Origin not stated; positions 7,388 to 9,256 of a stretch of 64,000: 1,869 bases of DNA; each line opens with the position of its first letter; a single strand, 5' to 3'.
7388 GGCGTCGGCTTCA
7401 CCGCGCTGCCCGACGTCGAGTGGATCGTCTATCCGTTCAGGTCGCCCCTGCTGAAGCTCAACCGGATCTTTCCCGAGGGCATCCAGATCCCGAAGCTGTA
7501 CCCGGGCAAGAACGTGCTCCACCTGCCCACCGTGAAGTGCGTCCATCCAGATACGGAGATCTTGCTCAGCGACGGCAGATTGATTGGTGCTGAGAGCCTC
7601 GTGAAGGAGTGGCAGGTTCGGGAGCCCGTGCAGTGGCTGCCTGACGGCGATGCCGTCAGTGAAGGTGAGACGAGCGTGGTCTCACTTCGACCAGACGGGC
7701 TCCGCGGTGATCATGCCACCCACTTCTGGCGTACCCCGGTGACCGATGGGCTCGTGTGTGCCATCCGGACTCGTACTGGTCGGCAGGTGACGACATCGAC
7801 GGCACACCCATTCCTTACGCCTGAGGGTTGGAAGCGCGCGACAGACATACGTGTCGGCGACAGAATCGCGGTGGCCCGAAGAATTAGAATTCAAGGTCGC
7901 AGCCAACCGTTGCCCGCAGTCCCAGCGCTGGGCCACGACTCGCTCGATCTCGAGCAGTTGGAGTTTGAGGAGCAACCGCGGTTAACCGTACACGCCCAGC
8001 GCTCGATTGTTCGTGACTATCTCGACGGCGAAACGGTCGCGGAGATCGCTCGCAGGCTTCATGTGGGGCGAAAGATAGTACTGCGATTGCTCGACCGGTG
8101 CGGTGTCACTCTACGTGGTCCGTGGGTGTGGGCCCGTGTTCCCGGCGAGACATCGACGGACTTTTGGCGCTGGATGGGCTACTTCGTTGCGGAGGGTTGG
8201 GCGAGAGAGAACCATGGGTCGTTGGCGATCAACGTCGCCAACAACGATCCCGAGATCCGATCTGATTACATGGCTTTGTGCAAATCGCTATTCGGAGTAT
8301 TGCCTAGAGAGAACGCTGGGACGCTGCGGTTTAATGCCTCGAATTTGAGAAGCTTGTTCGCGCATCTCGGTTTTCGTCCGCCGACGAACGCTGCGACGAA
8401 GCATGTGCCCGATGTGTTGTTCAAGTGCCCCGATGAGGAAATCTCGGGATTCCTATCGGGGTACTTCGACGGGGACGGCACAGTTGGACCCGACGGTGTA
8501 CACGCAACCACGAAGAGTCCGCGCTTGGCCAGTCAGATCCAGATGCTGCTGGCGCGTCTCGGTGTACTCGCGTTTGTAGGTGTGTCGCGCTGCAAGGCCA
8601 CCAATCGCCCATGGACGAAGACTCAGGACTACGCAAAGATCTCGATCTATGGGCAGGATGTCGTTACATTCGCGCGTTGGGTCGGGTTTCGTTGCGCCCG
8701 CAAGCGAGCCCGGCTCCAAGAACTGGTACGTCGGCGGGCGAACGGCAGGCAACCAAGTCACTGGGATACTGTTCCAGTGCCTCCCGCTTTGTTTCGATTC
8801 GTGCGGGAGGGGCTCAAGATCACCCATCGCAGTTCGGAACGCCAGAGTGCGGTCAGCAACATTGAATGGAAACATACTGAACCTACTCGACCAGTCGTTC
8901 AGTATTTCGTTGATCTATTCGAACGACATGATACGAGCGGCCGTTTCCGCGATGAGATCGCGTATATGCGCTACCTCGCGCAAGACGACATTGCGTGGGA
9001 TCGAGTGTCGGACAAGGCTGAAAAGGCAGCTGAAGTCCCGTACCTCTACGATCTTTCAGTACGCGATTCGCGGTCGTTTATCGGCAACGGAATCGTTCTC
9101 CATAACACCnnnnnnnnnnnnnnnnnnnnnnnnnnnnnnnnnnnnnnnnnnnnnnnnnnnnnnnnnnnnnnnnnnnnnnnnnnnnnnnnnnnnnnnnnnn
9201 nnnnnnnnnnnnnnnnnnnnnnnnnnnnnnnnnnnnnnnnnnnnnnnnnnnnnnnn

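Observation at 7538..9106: Large homing-endonuclease intein splitting a DUF362-family protein exactly at its conserved K|TH motif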

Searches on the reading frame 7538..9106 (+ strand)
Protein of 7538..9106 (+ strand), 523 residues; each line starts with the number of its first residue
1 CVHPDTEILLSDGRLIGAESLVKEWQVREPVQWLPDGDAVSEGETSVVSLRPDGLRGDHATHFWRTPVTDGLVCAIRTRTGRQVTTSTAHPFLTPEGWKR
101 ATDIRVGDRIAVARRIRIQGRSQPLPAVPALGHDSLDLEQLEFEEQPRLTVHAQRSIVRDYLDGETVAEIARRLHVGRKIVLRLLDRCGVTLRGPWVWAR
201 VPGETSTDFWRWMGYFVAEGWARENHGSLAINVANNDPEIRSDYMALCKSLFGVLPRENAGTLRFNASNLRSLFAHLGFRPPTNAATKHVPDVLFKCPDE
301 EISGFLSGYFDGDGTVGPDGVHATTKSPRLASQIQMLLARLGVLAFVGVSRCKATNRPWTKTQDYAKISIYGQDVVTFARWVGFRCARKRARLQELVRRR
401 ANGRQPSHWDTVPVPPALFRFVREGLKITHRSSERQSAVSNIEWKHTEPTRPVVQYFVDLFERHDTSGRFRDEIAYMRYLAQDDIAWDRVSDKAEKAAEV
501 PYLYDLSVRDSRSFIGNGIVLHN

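Call 4: search_protein_families(library=pfam, proteins=[window:7538-9106:+], max_evalue=0.1)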
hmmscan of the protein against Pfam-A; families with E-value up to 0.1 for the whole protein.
seq(523 aa): 5 families
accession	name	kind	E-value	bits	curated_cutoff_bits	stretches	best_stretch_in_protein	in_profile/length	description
PF14890.11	Intein_splicing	-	1e-19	71.3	35.8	1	42-523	20-155/155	Intein splicing domain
PF14528.11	LAGLIDADG_3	-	1.8e-17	63.8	22.5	2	301-383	2-82/82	LAGLIDADG-like domain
PF13518.12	HTH_28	-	0.0022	18.5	25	1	156-187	4-35/52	Helix-turn-helix domain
PF13384.12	HTH_23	-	0.0048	17.1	24.6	1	156-187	9-40/50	Homeodomain-like domain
PF13542.12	HTH_Tnp_ISL3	-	0.066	13.1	27.4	0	148-187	11-49/51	Helix-turn-helix domain of transposase family ISL3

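Call 5: search_protein_families(library=ncbifam, proteins=[window:7538-9106:+], max_evalue=0.1)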
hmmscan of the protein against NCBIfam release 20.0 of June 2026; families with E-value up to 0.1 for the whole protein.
seq(523 aa): 16 families
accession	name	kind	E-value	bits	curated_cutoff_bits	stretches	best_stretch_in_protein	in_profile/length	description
NF005852.0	PRK07773.1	equivalog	1.9e-23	82.7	780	2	287-523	597-826/886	replicative DNA helicase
NF011418.0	PRK14845.1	equivalog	7e-22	77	756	1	1-426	24-341/1049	translation initiation factor IF-2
NF011491.0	PRK14898.1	equivalog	1.5e-19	69.5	783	1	74-523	153-543/860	DNA-directed RNA polymerase subunit A''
NF003159.0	PRK04132.1-4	equivalog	4.2e-18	64.8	999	2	210-437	181-380/852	replication factor C small subunit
NF003157.0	PRK04132.1-2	equivalog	5.6e-15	54.3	1103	1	207-429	170-383/864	replication factor C small subunit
NF011303.0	PRK14715.1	equivalog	9.5e-13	46.1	1585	1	209-351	1120-1266/1627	DNA-directed DNA polymerase II large subunit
TIGR01445.1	intein_Nterm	domain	1.9e-11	44.8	24.5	1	1-94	1-83/83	intein N-terminal splicing region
NF045703.1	rSAM_Tes_intein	exception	3.1e-11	41.8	1700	1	68-401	226-562/1040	tetraether lipid synthase Tes, intein-containing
NF003158.0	PRK04132.1-3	equivalog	5.6e-10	37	1750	3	76-113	707-744/1437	replication factor C small subunit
NF006207.0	PRK08332.1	equivalog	1.3e-09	35.8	2400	2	286-348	1081-1144/1684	vitamin B12-dependent ribonucleotide reductase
NF038098.1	GyrA_w_intein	exception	1.5e-07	29.8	1850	1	283-523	317-537/1232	intein-containing DNA gyrase subunit A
NF007072.0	PRK09519.1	equivalog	3.6e-07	28.9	1024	1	73-128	307-362/790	intein-containing recombinase RecA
NF038162.1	RtcB_rel_intein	exception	3.6e-07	28.6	1150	1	71-112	148-189/961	intein-containing RtcB family protein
NF011287.0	PRK14698.1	equivalog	4.4e-05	21.7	1238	1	200-347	384-533/1017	V-type ATP synthase subunit A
TIGR01443.1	intein_Cterm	domain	0.00022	21.4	15.6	1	502-523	1-23/24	intein C-terminal splicing region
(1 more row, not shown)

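Call 8: find_homologous_proteins(query=window:7538-9106:+, max_evalue=0.00001)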
Query window:7538-9106:+ (523 aa): 126 proteins with E <= 0.00001 among 8000 candidates; the best 120 are listed.
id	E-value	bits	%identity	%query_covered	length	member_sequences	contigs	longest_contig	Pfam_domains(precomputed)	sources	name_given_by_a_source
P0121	0.0e+0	1216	100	100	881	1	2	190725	PF04015.18,PF14528.12,PF14890.12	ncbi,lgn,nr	ncbi:MAG: DUF362 domain-containing protein [Candidatus Rokubacteria bacterium]|nr:DUF362 domain-cont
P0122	5.2e-215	733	61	100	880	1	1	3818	PF04015.18,PF14528.12,PF14890.12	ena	-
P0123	3.3e-209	714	60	100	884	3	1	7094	PF04015.18,PF14528.12,PF14890.12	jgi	jgi:intein/homing endonuclease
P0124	4.0e-209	714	61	100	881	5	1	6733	PF04015.18,PF14528.12,PF14890.12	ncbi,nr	ncbi:MAG: hypothetical protein DMD79_07300 [Candidatus Rokuibacteriota bacterium]|nr:MAG: hypothetic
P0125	3.3e-205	701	61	100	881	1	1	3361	PF04015.18,PF14528.12,PF14890.12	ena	-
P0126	4.3e-205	700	60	100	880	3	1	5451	PF04015.18,PF14528.12,PF14890.12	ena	-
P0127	8.2e-205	699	59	100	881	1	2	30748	PF04015.18,PF14528.12,PF14890.12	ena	-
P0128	1.2e-203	696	60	100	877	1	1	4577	PF04015.18,PF13518.13,PF14528.12,PF14890.12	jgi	jgi:intein/homing endonuclease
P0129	2.5e-203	695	58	100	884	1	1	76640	PF04015.18,PF14528.12,PF14890.12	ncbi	-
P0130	1.0e-202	693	59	100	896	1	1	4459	PF04015.18,PF13518.13,PF14528.12,PF14890.12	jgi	-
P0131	4.7e-202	690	59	100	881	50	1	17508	PF04015.18,PF13518.13,PF14528.12,PF14890.12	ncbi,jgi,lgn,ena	-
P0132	9.5e-202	689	58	100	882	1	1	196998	PF04015.18,PF14528.12,PF14890.12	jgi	jgi:intein/homing endonuclease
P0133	2.1e-201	688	58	100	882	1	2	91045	PF04015.18,PF14528.12,PF14890.12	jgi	jgi:intein/homing endonuclease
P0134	4.1e-201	687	58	100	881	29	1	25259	PF04015.18,PF13518.13,PF13542.13,PF14528.12,PF14890.12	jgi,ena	-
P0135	7.2e-201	686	59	100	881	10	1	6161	PF04015.18,PF14528.12,PF14890.12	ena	-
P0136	5.7e-199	680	57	100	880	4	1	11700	PF04015.18,PF14528.12,PF14890.12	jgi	jgi:intein/homing endonuclease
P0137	6.9e-198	677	58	100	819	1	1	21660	PF04015.18,PF14528.12,PF14890.12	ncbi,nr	ncbi:MAG: DUF362 domain-containing protein [Candidatus Rokubacteria bacterium]|nr:DUF362 domain-cont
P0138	9.2e-198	676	58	100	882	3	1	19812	PF04015.18,PF14528.12,PF14890.12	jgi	jgi:intein/homing endonuclease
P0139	2.8e-197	675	57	100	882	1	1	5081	PF04015.18,PF14528.12,PF14890.12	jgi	jgi:intein/homing endonuclease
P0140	5.0e-196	670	58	100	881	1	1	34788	PF04015.18,PF14528.12,PF14890.12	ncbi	-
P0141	7.9e-196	670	56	100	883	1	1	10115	PF04015.18,PF14528.12,PF14890.12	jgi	jgi:intein/homing endonuclease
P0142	1.3e-195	669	57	100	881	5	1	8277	PF04015.18,PF14528.12,PF14890.12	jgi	jgi:intein/homing endonuclease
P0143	2.5e-195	668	57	100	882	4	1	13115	PF04015.18,PF14528.12,PF14890.12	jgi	jgi:intein/homing endonuclease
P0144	6.5e-195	667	57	100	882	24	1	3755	PF04015.18,PF14528.12,PF14890.12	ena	-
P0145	8.7e-194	663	58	100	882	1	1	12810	PF04015.18,PF14528.12,PF14890.12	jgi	jgi:intein/homing endonuclease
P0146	1.3e-193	663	55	100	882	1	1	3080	PF04015.18,PF13384.13,PF14528.12,PF14890.12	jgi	jgi:intein/homing endonuclease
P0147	1.4e-193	662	58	100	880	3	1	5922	PF04015.18,PF14528.12,PF14890.12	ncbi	-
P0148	3.7e-193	661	56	100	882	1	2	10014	PF04015.18,PF13518.13,PF13542.13,PF14528.12,PF14890.12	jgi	jgi:intein/homing endonuclease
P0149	2.0e-192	659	57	100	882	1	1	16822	PF04015.18,PF14528.12,PF14890.12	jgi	jgi:intein/homing endonuclease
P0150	3.7e-192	658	56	100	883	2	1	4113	PF04015.18,PF13384.13,PF14528.12,PF14890.12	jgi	-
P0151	1.1e-191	656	57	100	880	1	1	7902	PF04015.18,PF14528.12,PF14890.12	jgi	jgi:intein/homing endonuclease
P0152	1.1e-191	656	57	100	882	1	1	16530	PF04015.18,PF14528.12,PF14890.12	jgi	jgi:intein/homing endonuclease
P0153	1.1e-191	656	57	100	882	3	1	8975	PF04015.18,PF14528.12,PF14890.12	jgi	jgi:intein/homing endonuclease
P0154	1.3e-191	656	56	100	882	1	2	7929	PF04015.18,PF14528.12,PF14890.12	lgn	-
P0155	3.9e-191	654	56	100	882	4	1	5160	PF04015.18,PF14528.12,PF14890.12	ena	-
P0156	6.9e-191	654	57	100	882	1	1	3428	PF04015.18,PF14528.12,PF14890.12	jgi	jgi:intein/homing endonuclease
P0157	1.6e-190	652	57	100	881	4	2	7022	PF04015.18,PF14528.12,PF14890.12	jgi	jgi:intein/homing endonuclease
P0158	4.5e-190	651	57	100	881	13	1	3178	PF04015.18,PF14528.12,PF14890.12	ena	-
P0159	5.7e-190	650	57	100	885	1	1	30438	PF04015.18,PF14528.12,PF14890.12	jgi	jgi:hypothetical protein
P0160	6.7e-190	650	55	100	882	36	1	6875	PF04015.18,PF14528.12,PF14890.12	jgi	-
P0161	1.2e-189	649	56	100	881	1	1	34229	PF04015.18,PF13542.13,PF14528.12,PF14890.12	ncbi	-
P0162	3.9e-189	648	57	100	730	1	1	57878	PF04015.18,PF14528.12,PF14890.12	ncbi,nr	ncbi:MAG: DUF362 domain-containing protein [Candidatus Rokubacteria bacterium]|nr:DUF362 domain-cont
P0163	7.7e-189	647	57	100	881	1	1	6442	PF04015.18,PF14528.12,PF14890.12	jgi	jgi:intein/homing endonuclease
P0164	9.8e-189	646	56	100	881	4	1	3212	PF04015.18,PF14528.12,PF14890.12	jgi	-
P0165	3.5e-188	645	57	100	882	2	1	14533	PF04015.18,PF14528.12,PF14890.12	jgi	jgi:intein/homing endonuclease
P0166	5.3e-188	644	57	100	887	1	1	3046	PF04015.18,PF14528.12,PF14890.12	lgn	-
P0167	6.8e-188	644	56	100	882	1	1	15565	PF04015.18,PF14528.12,PF14890.12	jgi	jgi:intein/homing endonuclease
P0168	2.2e-187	642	56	100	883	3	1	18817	PF04015.18,PF13518.13,PF14528.12,PF08281.19,PF14890.12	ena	-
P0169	1.6e-186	639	55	100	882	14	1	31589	PF04015.18,PF14528.12,PF14890.12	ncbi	ncbi:MAG TPA: LAGLIDADG family homing endonuclease [Methylomirabilota bacterium]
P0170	4.1e-185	634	55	100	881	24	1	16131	PF04015.18,PF14528.12,PF14890.12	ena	-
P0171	4.1e-185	634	54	100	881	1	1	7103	PF04015.18,PF13542.13,PF14528.12,PF14890.12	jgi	jgi:intein/homing endonuclease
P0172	4.6e-185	634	55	100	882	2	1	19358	PF04015.18,PF14528.12,PF14890.12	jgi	jgi:intein/homing endonuclease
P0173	5.4e-185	634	55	100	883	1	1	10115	PF04015.18,PF13384.13,PF13518.13,PF14528.12,PF08281.19,PF14890.12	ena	-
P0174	8.7e-184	630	55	100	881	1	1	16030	PF04015.18,PF13542.13,PF14528.12,PF14890.12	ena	-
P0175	1.4e-183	629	55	100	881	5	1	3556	PF04015.18,PF14528.12,PF14890.12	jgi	jgi:intein/homing endonuclease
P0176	8.0e-183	627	55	100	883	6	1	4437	PF04015.18,PF14528.12,PF14890.12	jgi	jgi:intein/homing endonuclease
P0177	2.5e-182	625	55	100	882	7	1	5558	PF04015.18,PF14528.12,PF14890.12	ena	-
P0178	1.0e-181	623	56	100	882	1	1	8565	PF04015.18,PF14528.12,PF14890.12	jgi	jgi:intein/homing endonuclease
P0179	4.1e-177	608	54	100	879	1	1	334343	PF04015.18,PF14528.12,PF14890.12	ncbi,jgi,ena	-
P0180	1.7e-175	603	56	100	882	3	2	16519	PF04015.18,PF14528.12,PF14890.12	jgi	jgi:intein/homing endonuclease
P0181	3.6e-174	598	53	100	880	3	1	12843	PF04015.18,PF14528.12,PF14890.12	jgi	jgi:intein/homing endonuclease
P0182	2.1e-172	593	54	100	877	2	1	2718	PF04015.18,PF14528.12,PF14890.12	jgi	-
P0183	2.6e-172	592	53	100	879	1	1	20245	PF04015.18,PF14528.12,PF14890.12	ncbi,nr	ncbi:MAG: DUF362 domain-containing protein [Candidatus Rokubacteria bacterium]|nr:DUF362 domain-cont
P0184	6.3e-172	591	57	86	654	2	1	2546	PF04015.18,PF14528.12,PF14890.12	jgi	jgi:intein/homing endonuclease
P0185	9.1e-172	590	50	100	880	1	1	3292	PF04015.18,PF14528.12,PF14890.12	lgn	-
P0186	1.9e-170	586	48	100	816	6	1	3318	PF04015.18,PF14528.12,PF14890.12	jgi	jgi:intein/homing endonuclease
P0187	1.2e-167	577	52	68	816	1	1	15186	PF04015.18,PF14528.12,PF14890.12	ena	-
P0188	1.3e-162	560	54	67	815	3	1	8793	PF04015.18,PF14528.12,PF14890.12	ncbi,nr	ncbi:MAG TPA: LAGLIDADG family homing endonuclease [Candidatus Binatia bacterium]|nr:LAGLIDADG famil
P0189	8.7e-161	554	55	86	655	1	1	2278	PF04015.18,PF13518.13,PF14528.12,PF14890.12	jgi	jgi:intein/homing endonuclease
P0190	5.0e-158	545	51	100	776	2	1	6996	PF04015.18,PF14528.12,PF14890.12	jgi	jgi:intein/homing endonuclease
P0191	1.5e-157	543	55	86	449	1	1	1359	PF14528.12,PF14890.12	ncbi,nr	ncbi:MAG TPA: LAGLIDADG family homing endonuclease, partial [Candidatus Eisenbacteria bacterium]|nr:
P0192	5.0e-150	519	58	66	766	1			PF04015.18,PF14528.12,PF14890.12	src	-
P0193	5.0e-146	505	55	81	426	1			PF14528.12,PF14890.12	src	-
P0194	1.1e-144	501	53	81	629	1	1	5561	PF04015.18,PF14528.12,PF14890.12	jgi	jgi:intein/homing endonuclease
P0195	7.8e-139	482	45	62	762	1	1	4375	PF04015.18,PF14528.12,PF14890.12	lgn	-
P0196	6.0e-138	479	43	100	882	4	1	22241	PF04015.18,PF14528.12,PF14890.12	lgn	-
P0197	7.1e-136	472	43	100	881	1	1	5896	PF04015.18,PF13518.13,PF14528.12,PF14890.12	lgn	-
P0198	4.2e-134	466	42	100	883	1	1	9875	PF04015.18,PF13518.13,PF14528.12,PF14890.12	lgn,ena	-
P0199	2.0e-133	464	46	62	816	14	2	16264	PF04015.18,PF14528.12,PF14890.12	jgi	jgi:intein/homing endonuclease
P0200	6.7e-132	459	43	100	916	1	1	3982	PF04015.18,PF14528.12,PF14890.12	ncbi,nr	ncbi:MAG TPA: DUF362 domain-containing protein, partial [Anaerolineae bacterium]|nr:DUF362 domain-co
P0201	3.4e-131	457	42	100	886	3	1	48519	PF04015.18,PF14528.12,PF14890.12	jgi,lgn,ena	-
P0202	6.3e-131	456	40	100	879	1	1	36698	PF04015.18,PF14528.12,PF14890.12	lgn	-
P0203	1.4e-129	451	41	100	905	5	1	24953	PF04015.18,PF14528.12,PF14890.12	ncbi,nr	ncbi:MAG: DUF362 domain-containing protein [Nanoarchaeota archaeon]|nr:DUF362 domain-containing prot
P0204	5.5e-127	443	41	100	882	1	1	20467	PF04015.18,PF14528.12,PF14890.12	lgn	-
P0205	5.3e-124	433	40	100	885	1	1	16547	PF04015.18,PF14528.12,PF14890.12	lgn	-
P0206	3.3e-123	430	53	68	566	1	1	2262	PF04015.18,PF14528.12,PF14890.12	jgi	jgi:hypothetical protein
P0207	1.2e-122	428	58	67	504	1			PF14528.12,PF14890.12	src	-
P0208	2.7e-120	421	40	100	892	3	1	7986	PF04015.18,PF14528.12,PF14890.12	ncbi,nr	ncbi:MAG: DUF362 domain-containing protein [Caldilineales bacterium]|nr:DUF362 domain-containing pro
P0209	1.6e-119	418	38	100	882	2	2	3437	PF04015.18,PF14528.12,PF14890.12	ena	-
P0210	2.7e-118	414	59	59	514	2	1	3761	PF04015.18,PF14528.12,PF14890.12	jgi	jgi:hypothetical protein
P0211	6.4e-117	409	36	100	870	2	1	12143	PF04015.18,PF14528.12,PF14890.12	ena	-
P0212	1.8e-116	408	56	68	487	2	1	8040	PF14528.12,PF14890.12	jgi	jgi:hypothetical protein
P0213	3.1e-115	404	40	100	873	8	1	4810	PF04015.18,PF14528.12,PF14890.12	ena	-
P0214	4.2e-115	403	40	100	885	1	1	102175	PF04015.18,PF14528.12,PF14890.12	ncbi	-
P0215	4.5e-114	400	40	100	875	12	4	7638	PF04015.18,PF14528.12,PF14890.12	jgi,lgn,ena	-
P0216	4.2e-111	390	37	100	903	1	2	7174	PF04015.18,PF14528.12,PF14890.12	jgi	jgi:hypothetical protein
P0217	2.3e-110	388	60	57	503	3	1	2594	PF04015.18,PF14528.12,PF14890.12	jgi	jgi:Domain of unknown function (DUF362)/LAGLIDADG-like domain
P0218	5.6e-108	380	40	100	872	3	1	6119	PF04015.18,PF14528.12,PF14890.12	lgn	-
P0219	1.0e-105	372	39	100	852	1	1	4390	PF04015.18,PF14528.12,PF14890.12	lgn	-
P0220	1.8e-104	368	51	38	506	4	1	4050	PF14528.12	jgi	jgi:hypothetical protein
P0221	6.3e-102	360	40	100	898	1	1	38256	PF04015.18,PF14528.12,PF14890.12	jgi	jgi:hypothetical protein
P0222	3.5e-100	354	39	100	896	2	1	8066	PF04015.18,PF14528.12,PF14890.12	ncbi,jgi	jgi:uncharacterized protein (DUF362 family)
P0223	2.3e-98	348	36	100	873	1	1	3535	PF04015.18,PF14528.12,PF14890.12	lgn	-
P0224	7.1e-94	333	36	100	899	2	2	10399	PF04015.18,PF14528.12,PF14890.12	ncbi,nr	ncbi:MAG: DUF362 domain-containing protein [Deltaproteobacteria bacterium]|nr:DUF362 domain-containi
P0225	5.8e-90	320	36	100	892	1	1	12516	PF04015.18,PF14528.12,PF14890.12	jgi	jgi:intein/homing endonuclease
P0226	6.5e-90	320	38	86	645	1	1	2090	PF04015.18,PF14528.12,PF14890.12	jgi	jgi:intein/homing endonuclease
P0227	1.3e-87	313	37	100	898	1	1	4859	PF04015.18,PF14528.12,PF14890.12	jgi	jgi:intein/homing endonuclease/uncharacterized protein (DUF362 family)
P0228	1.4e-86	309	38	100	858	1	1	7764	PF04015.18,PF14528.12,PF14890.12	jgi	jgi:intein/homing endonuclease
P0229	4.1e-86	308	37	100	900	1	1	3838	PF04015.18,PF14528.12,PF14890.12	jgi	jgi:intein/homing endonuclease/uncharacterized protein (DUF362 family)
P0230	1.3e-85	306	33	100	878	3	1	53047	PF04015.18,PF14528.12,PF14890.12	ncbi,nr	ncbi:DUF362 domain-containing protein [Candidatus Woesearchaeota archaeon]|nr:DUF362 domain-containi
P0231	1.5e-83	299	40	78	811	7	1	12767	PF04015.18,PF14528.12,PF14890.12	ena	-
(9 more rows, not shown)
